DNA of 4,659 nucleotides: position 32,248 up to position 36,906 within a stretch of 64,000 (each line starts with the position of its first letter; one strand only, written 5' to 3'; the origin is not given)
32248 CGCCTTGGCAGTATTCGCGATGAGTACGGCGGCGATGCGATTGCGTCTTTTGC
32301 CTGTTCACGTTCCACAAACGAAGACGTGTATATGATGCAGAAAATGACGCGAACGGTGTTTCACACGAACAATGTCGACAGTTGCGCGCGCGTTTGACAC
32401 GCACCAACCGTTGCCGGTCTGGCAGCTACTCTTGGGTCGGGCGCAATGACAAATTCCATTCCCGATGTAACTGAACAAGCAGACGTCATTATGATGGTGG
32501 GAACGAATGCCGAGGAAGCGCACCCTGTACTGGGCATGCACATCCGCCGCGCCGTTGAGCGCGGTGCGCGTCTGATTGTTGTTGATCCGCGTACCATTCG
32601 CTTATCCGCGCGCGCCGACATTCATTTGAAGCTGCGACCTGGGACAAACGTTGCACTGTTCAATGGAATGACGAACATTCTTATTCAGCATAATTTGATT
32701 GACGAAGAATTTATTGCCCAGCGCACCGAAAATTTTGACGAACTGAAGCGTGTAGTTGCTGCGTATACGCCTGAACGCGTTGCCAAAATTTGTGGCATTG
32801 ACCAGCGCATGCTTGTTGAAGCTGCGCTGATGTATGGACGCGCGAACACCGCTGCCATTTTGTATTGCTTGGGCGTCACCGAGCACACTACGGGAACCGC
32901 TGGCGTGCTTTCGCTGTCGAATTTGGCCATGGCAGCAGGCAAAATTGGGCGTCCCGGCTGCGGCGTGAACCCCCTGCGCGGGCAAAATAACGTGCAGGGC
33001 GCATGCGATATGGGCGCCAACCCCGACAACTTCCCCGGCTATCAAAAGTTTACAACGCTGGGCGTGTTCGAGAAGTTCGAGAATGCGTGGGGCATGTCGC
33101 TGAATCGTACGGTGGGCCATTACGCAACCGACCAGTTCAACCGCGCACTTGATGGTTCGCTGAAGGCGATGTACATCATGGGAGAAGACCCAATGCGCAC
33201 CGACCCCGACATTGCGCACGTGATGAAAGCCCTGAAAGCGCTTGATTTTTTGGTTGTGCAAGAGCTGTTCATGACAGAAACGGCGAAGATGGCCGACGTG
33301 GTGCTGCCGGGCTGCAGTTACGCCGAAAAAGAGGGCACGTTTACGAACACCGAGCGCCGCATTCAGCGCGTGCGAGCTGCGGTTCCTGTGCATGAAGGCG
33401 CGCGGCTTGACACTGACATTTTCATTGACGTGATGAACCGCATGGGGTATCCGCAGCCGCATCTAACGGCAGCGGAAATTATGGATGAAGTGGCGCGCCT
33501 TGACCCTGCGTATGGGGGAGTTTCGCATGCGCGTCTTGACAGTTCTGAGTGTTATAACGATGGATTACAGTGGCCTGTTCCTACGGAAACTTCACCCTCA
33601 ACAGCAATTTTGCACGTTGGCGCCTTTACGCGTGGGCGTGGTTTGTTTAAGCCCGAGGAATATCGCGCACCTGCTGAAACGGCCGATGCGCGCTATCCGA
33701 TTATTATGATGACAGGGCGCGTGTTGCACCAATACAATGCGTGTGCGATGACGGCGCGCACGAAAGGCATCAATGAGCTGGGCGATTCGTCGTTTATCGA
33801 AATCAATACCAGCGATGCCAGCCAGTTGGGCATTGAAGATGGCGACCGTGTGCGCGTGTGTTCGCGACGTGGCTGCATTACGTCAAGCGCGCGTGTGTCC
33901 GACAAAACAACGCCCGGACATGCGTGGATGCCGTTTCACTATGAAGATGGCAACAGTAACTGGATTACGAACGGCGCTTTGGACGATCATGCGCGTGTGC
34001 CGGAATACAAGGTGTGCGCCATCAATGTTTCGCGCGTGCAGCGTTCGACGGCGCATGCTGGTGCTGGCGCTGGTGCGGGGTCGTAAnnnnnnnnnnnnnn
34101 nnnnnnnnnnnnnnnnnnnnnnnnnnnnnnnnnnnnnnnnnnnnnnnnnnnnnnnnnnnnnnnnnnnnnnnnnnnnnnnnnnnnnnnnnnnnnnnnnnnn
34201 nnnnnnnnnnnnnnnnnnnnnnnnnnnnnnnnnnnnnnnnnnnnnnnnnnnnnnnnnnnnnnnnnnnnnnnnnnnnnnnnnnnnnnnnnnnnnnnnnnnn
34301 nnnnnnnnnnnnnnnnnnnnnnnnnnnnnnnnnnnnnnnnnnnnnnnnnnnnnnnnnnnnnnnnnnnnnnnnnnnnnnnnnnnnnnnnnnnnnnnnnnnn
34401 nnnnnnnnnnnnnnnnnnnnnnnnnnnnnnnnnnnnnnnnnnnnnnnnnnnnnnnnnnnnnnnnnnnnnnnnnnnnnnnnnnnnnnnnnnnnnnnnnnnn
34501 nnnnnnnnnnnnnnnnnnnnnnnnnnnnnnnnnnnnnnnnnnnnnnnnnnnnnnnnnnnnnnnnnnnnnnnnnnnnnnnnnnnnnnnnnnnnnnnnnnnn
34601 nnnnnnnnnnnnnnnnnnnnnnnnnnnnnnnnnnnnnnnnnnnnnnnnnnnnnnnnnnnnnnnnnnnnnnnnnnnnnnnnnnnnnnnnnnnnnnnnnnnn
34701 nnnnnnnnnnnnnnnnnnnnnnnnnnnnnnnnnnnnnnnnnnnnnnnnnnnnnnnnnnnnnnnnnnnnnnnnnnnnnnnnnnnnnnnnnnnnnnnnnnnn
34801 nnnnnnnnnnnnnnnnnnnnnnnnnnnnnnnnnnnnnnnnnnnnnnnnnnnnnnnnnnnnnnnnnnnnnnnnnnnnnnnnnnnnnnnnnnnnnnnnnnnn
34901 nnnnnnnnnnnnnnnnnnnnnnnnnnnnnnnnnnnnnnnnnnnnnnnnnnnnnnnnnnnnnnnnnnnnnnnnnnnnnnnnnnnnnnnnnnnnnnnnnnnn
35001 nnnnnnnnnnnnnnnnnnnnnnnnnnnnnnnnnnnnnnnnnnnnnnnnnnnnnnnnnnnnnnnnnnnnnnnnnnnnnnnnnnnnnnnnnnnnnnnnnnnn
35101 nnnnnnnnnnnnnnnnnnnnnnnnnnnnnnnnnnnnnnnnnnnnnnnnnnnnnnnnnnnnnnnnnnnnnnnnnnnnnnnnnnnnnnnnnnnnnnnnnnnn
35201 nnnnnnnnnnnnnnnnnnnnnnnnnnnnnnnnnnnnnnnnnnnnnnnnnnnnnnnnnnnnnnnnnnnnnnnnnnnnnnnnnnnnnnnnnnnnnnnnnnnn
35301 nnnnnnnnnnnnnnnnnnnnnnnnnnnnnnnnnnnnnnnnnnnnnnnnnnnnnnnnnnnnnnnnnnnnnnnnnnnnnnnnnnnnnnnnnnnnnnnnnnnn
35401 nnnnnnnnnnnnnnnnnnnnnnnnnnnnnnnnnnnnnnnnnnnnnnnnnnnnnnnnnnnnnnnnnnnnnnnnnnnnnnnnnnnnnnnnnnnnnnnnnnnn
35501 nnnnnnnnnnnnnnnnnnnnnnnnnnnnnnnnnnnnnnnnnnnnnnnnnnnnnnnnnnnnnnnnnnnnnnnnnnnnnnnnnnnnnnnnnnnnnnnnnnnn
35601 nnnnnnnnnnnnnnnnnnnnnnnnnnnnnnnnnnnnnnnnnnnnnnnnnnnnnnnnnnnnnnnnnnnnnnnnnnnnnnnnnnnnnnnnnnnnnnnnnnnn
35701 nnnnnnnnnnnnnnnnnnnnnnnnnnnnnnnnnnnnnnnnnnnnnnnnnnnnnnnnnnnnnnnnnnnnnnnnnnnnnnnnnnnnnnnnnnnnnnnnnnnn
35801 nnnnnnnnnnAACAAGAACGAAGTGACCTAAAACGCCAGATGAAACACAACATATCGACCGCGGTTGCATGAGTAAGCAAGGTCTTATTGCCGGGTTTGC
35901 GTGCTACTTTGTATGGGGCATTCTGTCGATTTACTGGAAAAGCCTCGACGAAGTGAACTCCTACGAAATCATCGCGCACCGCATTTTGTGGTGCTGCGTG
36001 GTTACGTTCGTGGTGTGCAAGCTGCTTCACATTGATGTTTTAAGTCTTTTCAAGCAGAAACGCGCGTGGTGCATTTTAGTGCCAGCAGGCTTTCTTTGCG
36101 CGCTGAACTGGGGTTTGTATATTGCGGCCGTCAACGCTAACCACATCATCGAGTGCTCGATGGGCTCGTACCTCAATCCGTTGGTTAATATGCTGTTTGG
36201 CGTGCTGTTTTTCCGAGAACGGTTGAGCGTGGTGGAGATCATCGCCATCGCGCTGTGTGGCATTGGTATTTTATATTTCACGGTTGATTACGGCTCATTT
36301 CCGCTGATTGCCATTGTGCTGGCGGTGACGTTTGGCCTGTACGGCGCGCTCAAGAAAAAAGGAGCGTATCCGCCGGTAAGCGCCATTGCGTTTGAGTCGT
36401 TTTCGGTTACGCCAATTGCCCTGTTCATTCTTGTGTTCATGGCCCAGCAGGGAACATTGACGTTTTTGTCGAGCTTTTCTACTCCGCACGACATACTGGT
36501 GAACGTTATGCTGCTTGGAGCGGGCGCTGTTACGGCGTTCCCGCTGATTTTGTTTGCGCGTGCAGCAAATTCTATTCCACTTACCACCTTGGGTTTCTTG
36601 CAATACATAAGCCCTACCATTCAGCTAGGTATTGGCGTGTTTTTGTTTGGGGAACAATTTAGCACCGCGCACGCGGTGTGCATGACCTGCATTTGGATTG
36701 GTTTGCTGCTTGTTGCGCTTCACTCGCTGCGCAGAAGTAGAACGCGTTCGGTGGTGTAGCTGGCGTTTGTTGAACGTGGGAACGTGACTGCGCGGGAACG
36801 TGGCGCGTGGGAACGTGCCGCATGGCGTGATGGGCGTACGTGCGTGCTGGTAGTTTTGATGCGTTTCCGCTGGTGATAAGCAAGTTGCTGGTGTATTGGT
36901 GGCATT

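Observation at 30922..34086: fdhA is a selenoprotein: in-frame TGA plus SECIS-like hairpin merges two ORF-track fragments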

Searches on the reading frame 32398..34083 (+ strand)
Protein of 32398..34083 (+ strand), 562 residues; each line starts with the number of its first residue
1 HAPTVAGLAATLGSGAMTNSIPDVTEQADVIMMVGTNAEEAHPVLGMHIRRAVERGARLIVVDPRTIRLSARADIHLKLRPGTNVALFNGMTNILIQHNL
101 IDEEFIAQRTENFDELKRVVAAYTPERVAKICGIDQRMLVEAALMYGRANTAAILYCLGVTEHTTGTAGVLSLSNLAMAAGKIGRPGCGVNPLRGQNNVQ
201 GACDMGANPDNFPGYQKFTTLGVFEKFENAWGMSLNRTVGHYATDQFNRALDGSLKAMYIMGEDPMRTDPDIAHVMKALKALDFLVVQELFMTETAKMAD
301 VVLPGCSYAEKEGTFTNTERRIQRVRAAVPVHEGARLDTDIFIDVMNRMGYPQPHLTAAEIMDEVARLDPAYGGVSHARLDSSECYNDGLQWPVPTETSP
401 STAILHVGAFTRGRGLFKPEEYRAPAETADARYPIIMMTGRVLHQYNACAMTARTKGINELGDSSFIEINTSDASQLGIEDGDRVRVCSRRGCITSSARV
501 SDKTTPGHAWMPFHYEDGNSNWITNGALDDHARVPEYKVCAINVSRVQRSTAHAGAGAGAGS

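Call 8: search_protein_families(library=pfam, proteins=[window:32398-34083:+])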
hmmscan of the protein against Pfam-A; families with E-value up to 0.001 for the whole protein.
window:32398-34083:+ (562 aa): 2 families
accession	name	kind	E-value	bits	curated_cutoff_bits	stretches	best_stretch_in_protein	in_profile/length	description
PF00384.28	Molybdopterin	-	6.3e-57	193.6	24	1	16-347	97-352/353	Molybdopterin oxidoreductase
PF01568.27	Molydop_binding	-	5.9e-27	94.3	26.8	1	436-541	2-110/110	Molydopterin dinucleotide binding domain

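Call 19: find_encoding_contigs(protein=window:32446-34083:+, flank=10000, max_places=6)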
Protein window:32446-34083:+ (546 aa): no gene with exactly this product is on record in the collection.

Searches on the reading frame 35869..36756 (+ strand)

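Call 8: search_protein_families(library=pfam, proteins=[window:35869-36756:+])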
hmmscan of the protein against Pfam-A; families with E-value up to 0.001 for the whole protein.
window:35869-36756:+ (296 aa): 1 family
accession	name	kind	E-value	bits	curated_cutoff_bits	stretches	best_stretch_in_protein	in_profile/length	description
PF00892.27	EamA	-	8.4e-20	71.9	28.2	2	5-137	3-133/135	EamA-like transporter family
